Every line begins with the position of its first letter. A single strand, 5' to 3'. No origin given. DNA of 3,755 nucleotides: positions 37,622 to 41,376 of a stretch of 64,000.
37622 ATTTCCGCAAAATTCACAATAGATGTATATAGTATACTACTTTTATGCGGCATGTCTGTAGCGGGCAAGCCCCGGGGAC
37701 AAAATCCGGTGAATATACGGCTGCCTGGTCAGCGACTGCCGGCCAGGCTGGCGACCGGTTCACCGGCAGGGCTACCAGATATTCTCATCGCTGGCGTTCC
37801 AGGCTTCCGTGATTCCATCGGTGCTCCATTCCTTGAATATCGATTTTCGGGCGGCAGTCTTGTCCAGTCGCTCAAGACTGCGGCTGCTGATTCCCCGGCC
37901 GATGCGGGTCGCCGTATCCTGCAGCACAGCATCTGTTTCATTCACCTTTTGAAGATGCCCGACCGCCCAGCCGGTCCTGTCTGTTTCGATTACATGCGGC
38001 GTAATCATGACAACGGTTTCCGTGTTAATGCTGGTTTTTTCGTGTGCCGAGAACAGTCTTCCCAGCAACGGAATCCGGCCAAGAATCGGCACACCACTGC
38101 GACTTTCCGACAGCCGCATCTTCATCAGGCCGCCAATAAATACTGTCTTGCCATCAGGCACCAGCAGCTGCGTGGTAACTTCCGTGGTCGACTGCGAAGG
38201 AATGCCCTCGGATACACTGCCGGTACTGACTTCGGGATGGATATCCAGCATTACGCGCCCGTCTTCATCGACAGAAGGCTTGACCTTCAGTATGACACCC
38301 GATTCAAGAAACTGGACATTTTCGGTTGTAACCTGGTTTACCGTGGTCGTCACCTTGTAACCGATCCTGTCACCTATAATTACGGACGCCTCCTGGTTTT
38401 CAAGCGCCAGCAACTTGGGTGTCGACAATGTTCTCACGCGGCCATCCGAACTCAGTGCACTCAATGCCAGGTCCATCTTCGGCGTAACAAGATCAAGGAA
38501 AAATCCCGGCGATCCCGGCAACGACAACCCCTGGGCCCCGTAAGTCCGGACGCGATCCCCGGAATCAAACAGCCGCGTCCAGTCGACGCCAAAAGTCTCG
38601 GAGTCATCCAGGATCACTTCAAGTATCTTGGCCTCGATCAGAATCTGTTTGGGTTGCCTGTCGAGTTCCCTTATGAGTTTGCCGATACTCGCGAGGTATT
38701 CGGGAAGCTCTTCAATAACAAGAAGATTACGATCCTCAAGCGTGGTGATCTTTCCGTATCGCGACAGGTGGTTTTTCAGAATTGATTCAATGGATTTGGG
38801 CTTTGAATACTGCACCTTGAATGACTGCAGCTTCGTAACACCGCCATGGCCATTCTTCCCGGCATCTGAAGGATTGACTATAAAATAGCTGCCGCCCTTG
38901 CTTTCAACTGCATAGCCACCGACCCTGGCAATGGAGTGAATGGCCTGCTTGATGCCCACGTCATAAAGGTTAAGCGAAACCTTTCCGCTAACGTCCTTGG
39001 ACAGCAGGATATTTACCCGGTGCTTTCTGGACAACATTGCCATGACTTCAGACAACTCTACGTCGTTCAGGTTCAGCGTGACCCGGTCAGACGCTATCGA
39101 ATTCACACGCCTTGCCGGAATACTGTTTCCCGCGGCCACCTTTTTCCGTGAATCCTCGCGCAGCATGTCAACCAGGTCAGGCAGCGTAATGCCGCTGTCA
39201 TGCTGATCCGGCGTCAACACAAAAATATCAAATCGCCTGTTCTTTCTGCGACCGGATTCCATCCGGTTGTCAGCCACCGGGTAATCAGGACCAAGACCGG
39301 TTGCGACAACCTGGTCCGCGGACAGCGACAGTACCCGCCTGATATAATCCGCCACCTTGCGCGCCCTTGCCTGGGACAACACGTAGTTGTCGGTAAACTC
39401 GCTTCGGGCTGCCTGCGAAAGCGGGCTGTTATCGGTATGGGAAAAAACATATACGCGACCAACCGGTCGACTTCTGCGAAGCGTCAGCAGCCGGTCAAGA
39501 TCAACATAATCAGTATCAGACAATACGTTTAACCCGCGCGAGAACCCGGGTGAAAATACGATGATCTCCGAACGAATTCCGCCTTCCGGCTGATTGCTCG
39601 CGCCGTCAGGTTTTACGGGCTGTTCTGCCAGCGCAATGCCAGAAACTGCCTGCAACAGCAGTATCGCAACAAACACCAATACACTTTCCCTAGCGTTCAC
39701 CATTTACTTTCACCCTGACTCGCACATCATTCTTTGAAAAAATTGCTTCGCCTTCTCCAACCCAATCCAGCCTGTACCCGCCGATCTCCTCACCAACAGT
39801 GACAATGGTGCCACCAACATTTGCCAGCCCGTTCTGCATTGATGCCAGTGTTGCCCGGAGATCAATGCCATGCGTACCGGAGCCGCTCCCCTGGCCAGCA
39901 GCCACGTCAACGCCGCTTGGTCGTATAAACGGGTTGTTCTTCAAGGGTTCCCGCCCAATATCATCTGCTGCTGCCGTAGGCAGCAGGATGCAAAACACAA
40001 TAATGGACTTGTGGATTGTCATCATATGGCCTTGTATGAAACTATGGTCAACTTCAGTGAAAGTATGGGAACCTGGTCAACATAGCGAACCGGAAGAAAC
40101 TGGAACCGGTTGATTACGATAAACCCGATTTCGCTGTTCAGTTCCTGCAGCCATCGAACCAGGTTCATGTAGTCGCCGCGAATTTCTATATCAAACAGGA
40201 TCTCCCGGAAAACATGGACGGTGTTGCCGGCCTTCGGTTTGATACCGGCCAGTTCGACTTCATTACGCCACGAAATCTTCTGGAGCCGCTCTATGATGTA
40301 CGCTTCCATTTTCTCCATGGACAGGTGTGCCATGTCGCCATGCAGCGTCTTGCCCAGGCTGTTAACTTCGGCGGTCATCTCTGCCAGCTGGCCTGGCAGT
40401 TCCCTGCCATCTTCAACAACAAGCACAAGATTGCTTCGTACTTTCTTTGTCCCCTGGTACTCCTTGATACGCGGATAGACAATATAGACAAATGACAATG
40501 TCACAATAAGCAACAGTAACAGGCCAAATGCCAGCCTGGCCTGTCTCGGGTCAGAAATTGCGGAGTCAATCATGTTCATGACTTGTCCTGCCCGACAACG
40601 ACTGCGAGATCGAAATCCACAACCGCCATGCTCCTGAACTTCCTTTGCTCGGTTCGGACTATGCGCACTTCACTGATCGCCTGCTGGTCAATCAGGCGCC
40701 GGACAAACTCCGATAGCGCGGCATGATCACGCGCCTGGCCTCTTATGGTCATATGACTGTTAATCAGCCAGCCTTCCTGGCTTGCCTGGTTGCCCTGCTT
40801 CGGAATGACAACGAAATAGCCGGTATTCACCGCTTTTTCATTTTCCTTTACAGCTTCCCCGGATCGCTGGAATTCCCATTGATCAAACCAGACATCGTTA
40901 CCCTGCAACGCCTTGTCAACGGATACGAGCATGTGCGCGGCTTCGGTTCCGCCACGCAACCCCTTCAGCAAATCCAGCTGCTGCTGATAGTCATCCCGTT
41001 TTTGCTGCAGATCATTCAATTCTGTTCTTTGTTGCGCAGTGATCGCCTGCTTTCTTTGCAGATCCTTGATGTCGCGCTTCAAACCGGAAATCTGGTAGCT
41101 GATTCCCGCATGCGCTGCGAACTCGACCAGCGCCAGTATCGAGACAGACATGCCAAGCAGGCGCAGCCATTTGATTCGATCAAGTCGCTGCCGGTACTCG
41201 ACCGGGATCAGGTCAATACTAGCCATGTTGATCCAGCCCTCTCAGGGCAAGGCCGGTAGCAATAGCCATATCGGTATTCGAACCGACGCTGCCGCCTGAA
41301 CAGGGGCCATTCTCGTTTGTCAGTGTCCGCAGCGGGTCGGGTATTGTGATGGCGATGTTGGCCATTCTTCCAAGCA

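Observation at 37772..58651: Non-canonical type II secretion / type IV filament hybrid locus with built-in c-di-GMP circuitry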

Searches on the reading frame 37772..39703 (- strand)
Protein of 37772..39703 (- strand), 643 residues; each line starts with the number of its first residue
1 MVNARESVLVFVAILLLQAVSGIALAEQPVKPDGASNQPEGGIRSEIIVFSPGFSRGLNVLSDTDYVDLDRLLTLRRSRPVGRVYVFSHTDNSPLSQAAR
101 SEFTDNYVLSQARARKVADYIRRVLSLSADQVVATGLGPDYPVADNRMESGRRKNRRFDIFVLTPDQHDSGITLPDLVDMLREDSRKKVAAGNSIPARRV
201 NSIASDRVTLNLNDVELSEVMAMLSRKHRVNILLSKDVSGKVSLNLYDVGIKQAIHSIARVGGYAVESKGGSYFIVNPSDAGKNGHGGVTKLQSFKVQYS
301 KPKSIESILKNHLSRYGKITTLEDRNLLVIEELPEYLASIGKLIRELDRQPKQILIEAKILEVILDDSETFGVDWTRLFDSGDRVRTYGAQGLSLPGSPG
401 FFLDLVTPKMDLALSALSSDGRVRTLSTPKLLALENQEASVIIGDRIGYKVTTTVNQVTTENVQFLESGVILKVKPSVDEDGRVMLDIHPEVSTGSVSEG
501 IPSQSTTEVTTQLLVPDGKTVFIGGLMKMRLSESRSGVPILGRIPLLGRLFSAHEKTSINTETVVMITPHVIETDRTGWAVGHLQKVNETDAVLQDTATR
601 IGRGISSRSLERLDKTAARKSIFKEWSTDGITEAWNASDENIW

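Call 4: search_protein_families(library=pfam, proteins=[window:37772-39703:-], max_evalue=0.01)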
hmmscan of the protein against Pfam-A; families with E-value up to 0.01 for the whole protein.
window:37772-39703:- (643 aa): 5 families
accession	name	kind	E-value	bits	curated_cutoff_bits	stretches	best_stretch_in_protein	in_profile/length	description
PF00263.26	Secretin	-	1.5e-43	148.7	27.5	1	416-573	1-169/169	Bacterial type II and III secretion system protein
PF03958.22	Secretin_N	-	6.3e-10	39.6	28.2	1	293-353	2-69/69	Bacterial type II/III secretion system short domain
PF00691.25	OmpA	-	1.1e-09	38.9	27.2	1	54-156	2-98/98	OmpA family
PF07660.19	STN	-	0.00026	21.2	28.4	0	230-276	1-50/52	Secretin and TonB N terminus short domain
PF21305.2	type_II_gspD_N0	-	0.0072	16.6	27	0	210-271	1-67/71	GspD-like, N0 domain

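Call 6: search_protein_families(library=ncbifam, proteins=[window:37772-39703:-], max_evalue=0.01)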
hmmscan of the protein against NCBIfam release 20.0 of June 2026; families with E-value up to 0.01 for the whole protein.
window:37772-39703:- (643 aa): 39 families (the best 25 are shown)
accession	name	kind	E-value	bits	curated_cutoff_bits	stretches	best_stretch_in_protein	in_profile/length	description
TIGR02515.1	IV_pilus_PilQ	subfamily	1.6e-63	215.2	284.35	2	409-573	260-428/428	type IV pilus secretin PilQ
TIGR02517.1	type_II_gspD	equivalog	8.6e-60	202.8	351.35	3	393-576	400-594/600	type II secretion system secretin GspD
TIGR02519.1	pilus_MshL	equivalog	1.1e-44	152.7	250.2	1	327-572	9-290/290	pilus (MSHA type) biogenesis protein MshL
NF010083.0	PRK13568.1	equivalog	3.2e-40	138.2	554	1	202-573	22-418/419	DNA uptake porin HofQ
TIGR02516.1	type_III_yscC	equivalog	2.6e-38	131.8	238.45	1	316-573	198-462/463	type III secretion system outer membrane ring subunit SctC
NF007851.2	PRK10560.1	exception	2.1e-34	119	598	1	201-574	17-411/412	DNA uptake porin HofQ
NF011873.0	PRK15346.1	equivalog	9.6e-22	77.3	524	1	325-567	244-489/499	EscC/YscC/HrcC family type III secretion system outer membrane ring protein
NF042912.1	Amuc_1098_fam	equivalog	5e-19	67.8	750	1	504-573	728-797/805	Amuc_1098 family type IV pilus outer membrane protein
TIGR03350.1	type_VI_ompA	equivalog_domain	2.5e-18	66.4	139.8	1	79-162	60-137/137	type VI secretion system protein TssL, long form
NF005999.0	PRK08126.1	subfamily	2.1e-14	53.2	571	1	81-162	353-430/432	hypothetical protein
NF005444.0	PRK07033.1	equivalog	5.1e-13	48.8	520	1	82-168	345-427/438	DotU family type VI secretion system protein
TIGR02520.1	pilus_B_mal_scr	equivalog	2.1e-12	46.4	287.65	1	253-569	172-511/513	PilN family type IVB pilus formation outer membrane protein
NF006508.0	PRK08944.1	subfamily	1e-11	44.7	259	1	82-169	210-294/304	MotB family protein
NF053611.1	YiaD_Gzip_OmpA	equivalog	1.2e-11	44.7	175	1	60-162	112-206/206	YiaD family glycine zipper/OmpA-like lipoprotein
NF006542.0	PRK09039.1-1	equivalog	7.6e-11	41.7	388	1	86-160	550-622/627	peptidoglycan -binding protein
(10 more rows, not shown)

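Call 18: search_solved_structures(query=window:37772-39703:-, max_evalue=0.00001)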
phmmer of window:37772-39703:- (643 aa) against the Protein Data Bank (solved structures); distinct sequences matched with E-value up to 0.00001: 30.
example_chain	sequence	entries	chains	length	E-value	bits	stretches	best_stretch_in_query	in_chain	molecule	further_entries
3jc8_Qa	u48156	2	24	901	6.9e-34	120.4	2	396-573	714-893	PilQ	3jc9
6ve2_A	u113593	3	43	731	2.5e-29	105.3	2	400-583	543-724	Fimbrial assembly protein PilQ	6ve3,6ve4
9x0w_A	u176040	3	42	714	1.4e-28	102.9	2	400-574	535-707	Fimbrial assembly protein PilQ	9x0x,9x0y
5wln_G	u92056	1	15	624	1.5e-28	102.8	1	323-581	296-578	Type II secretion system protein D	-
6i1y_A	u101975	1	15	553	1.1e-26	96.5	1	387-578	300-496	General secretion pathway protein GspD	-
6w6m_A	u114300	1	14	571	3.9e-25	91.5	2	410-572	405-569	Type IV pilus secretin PilQ family protein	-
4av2_A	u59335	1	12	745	1.3e-24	89.7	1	204-574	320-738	TYPE IV PILUS BIOGENESIS AND COMPETENCE PROTEIN PILQ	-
9sh1_A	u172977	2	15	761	3.1e-24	88.5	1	204-572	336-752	Type IV pilus biogenesis and competence protein PilQ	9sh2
9k8v_A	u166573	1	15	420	1.1e-23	86.7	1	410-576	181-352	General secretion pathway protein D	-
5wq8_A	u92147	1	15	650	1.1e-22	83.3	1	407-577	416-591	Type II secretion system protein D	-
6i1x_A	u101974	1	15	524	1.2e-22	83.3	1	412-574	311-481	Type II secretion system protein D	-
5wq9_A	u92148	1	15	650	6.6e-22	80.8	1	407-577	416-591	Type II secretion system protein D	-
5w68_A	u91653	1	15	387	8.5e-21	77.1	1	399-574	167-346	Putative type II secretion protein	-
5zdh_A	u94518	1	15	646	2.7e-20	75.5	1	399-574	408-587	Type II secretion system protein D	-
6hcg_A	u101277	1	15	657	2.1e-19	72.5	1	324-576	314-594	Type II secretion system protein D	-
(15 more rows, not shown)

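Call 58: find_homologous_proteins(query=window:37772-39703:-, max_evalue=1e-20)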
Query window:37772-39703:- (643 aa): 1717 proteins with E <= 1e-20 among 8000 candidates; the best 120 are listed.
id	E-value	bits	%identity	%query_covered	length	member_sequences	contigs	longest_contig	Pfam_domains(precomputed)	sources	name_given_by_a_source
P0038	0.0e+0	1400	100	100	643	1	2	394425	PF00691.26,PF03958.23,PF00263.27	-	-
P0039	2.3e-180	619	53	87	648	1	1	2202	PF00691.26,PF03958.23,PF00263.27,PF07660.20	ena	-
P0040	1.1e-179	617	53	84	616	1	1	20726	PF00691.26,PF03958.23,PF00263.27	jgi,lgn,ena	-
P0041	1.7e-179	616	52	89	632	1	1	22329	PF00691.26,PF03958.23,PF00263.27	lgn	-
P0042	6.6e-179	614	55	87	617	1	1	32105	PF00691.26,PF03958.23,PF00263.27,PF07660.20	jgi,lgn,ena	-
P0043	8.9e-178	610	50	93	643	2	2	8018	PF00691.26,PF03958.23,PF00263.27,PF07660.20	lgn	-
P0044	1.6e-170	587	51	88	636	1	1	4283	PF00691.26,PF03958.23,PF00263.27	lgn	-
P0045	7.5e-155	535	57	70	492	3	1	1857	PF03958.23,PF00263.27,PF07660.20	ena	-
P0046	5.7e-154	532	46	86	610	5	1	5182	PF00691.26,PF03958.23,PF00263.27,PF07660.20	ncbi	-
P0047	1.7e-152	527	44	93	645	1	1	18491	PF00691.26,PF00263.27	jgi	jgi:type II secretory pathway component GspD/PulD (secretin)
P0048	1.6e-151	524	54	69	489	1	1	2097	PF03958.23,PF00263.27,PF07660.20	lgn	-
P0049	3.2e-150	519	46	88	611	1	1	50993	PF00691.26,PF03958.23,PF00263.27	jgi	jgi:type II secretory pathway component GspD/PulD (secretin)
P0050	5.6e-149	515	54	71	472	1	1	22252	PF03958.23,PF00263.27,PF07660.20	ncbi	-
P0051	5.4e-148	512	57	62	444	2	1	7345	PF03958.23,PF00263.27,PF07660.20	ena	-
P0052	5.4e-148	512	55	70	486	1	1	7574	PF03958.23,PF00263.27,PF07660.20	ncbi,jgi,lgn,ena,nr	ncbi:MAG: hypothetical protein OEZ38_06815 [Gammaproteobacteria bacterium]|nr:hypothetical protein [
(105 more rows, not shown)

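Call 59: find_encoding_contigs(protein=P0042, flank=10000, max_places=1)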
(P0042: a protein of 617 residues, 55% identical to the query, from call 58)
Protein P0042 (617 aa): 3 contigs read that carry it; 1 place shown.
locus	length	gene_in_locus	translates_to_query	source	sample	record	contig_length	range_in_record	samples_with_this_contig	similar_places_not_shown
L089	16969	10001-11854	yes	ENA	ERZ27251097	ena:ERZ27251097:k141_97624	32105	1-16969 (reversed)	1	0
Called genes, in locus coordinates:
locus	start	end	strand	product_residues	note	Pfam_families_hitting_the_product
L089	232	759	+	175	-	PF07963:N_methyl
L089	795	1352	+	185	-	PF07963:N_methyl (weak), PF12019:GspH (faint)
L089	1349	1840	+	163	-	-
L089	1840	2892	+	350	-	-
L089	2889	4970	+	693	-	PF24517:CBM96, PF06848:Disaggr_repeat, PF24517:CBM96, PF00688:TGFb_propeptide (weak), PF24517:CBM96, PF06848:Disaggr_repeat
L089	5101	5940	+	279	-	PF08668:HDOD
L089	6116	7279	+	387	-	PF00990:GGDEF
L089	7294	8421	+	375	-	PF11104:PilM_2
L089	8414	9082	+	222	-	-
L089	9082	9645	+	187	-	PF04350:PilO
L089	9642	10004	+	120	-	-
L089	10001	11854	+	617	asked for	PF00691:OmpA, PF07660:STN (faint), PF03958:Secretin_N, PF00263:Secretin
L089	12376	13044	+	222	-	-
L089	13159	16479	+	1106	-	PF17210:SdrD_B, PF24269:DUF7467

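Call 60: find_encoding_contigs(protein=P0049, flank=10000, max_places=1)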
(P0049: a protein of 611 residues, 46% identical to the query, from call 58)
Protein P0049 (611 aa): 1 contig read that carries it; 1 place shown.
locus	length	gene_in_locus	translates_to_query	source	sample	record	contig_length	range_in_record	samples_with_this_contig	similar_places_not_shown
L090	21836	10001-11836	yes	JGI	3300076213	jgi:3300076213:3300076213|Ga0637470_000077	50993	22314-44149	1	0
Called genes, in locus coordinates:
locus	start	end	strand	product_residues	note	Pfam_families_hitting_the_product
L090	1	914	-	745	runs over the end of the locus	PF20256:MoCoBD_2, PF02738:MoCoBD_1, PF20256:MoCoBD_2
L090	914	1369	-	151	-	PF00111:Fer2, PF13085:Fer2_3 (weak), PF01799:Fer2_2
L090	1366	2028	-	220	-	PF12804:NTP_transf_3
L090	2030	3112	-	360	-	PF02625:XdhC_CoxI, PF13478:XdhC_C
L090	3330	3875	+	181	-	PF07963:N_methyl (weak)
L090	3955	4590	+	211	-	PF07963:N_methyl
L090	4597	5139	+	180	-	-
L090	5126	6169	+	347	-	-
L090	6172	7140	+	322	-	PF24517:CBM96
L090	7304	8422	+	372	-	PF11104:PilM_2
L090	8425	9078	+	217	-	-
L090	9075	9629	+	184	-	PF10741:T2SSM_b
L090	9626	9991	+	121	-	-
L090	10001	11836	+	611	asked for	PF03958:Secretin_N (faint), PF00691:OmpA (weak), PF00263:Secretin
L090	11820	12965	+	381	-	PF00595:PDZ, PF17820:PDZ_6 (weak)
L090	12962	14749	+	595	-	PF00512:HisKA, PF02518:HATPase_c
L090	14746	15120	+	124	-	PF00072:Response_reg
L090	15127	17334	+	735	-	PF00990:GGDEF, PF00563:EAL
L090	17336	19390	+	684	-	PF01740:STAS, PF13466:STAS_2 (weak), PF05157:MshEN, PF00437:T2SSE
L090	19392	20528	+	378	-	PF00482:T2SSF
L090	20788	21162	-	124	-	PF11528:DUF3224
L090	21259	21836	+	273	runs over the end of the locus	PF20240:DUF6597, PF00165:HTH_AraC (faint), PF12833:HTH_18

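Call 63: search_protein_families(library=pfam, proteins=[L090:11820-12965:+], max_evalue=0.01)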
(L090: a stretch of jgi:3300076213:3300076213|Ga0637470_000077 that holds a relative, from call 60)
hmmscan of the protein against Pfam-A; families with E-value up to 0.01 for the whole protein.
L090:11820-12965:+ (381 aa): 2 families
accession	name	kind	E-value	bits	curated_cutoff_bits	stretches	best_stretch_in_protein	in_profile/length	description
PF00595.29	PDZ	-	9.2e-08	32.8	23.2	1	269-330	7-67/81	PDZ domain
PF17820.7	PDZ_6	-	2.1e-06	27.8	27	1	291-324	1-34/54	PDZ domain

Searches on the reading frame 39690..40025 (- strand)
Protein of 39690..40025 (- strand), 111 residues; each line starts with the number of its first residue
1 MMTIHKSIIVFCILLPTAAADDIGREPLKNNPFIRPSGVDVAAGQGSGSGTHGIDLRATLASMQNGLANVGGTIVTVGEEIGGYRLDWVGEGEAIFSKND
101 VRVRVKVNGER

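Call 4: search_protein_families(library=pfam, proteins=[window:39690-40025:-], max_evalue=0.01)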
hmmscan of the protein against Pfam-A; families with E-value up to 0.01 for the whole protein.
window:39690-40025:- (111 aa): 0 families

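Call 6: search_protein_families(library=ncbifam, proteins=[window:39690-40025:-], max_evalue=0.01)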
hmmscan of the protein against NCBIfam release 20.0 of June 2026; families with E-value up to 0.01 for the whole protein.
window:39690-40025:- (111 aa): 0 families

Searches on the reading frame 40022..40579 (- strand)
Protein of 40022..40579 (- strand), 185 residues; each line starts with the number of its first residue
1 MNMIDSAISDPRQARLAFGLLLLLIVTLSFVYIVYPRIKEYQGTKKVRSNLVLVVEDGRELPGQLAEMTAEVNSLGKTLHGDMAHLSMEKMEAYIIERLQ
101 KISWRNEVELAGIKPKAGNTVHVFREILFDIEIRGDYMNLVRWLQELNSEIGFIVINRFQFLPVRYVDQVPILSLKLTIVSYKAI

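Call 4: search_protein_families(library=pfam, proteins=[window:40022-40579:-], max_evalue=0.01)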
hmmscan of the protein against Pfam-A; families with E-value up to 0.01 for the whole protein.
window:40022-40579:- (185 aa): 2 families
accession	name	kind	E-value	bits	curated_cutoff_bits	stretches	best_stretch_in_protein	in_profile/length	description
PF04350.18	PilO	-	0.0008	20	22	1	63-182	23-141/145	Pilus assembly protein, PilO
PF10741.14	T2SSM_b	-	0.0025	18.1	21.7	1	93-162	17-86/111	Type II secretion system (T2SS), protein M subtype b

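Call 6: search_protein_families(library=ncbifam, proteins=[window:40022-40579:-], max_evalue=0.01)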
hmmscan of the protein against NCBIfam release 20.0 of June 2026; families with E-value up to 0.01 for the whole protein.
window:40022-40579:- (185 aa): 1 family
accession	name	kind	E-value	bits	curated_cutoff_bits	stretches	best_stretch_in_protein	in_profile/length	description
NF040576.1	T2SS_GspM_XpsM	equivalog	0.0046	16.6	60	1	16-165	3-154/180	type II secretion system protein GspM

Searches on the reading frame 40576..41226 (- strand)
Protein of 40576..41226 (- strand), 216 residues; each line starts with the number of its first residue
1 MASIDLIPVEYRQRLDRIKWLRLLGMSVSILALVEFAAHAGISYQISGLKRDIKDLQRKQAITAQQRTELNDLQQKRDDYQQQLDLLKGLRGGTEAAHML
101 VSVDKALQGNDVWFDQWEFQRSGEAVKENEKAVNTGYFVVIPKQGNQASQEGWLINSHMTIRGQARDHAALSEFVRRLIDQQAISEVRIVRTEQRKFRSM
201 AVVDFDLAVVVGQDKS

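Call 4: search_protein_families(library=pfam, proteins=[window:40576-41226:-], max_evalue=0.01)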
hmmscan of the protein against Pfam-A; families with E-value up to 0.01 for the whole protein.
window:40576-41226:- (216 aa): 3 families
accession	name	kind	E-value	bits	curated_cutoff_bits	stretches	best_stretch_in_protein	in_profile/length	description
PF05137.18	PilN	-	1.9e-05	25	22.8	1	157-209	24-76/78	Fimbrial assembly protein (PilN)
PF02888.21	CaMBD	-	0.0032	17.9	25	1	150-201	17-65/75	Calmodulin binding domain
PF03954.19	Lectin_N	-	0.007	16.7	28.3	0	11-88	27-102/140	Hepatic lectin, N-terminal domain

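Call 6: search_protein_families(library=ncbifam, proteins=[window:40576-41226:-], max_evalue=0.01)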
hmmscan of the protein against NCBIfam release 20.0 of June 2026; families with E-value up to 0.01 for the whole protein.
window:40576-41226:- (216 aa): 1 family
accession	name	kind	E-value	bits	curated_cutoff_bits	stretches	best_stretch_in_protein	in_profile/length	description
NF050058.1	e_dPHAscl_type1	hypoth_equivalog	0.0022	17.5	150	1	129-189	45-106/276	extracellular catalytic domain type 1 short-chain-length polyhydroxyalkanoate depolymerase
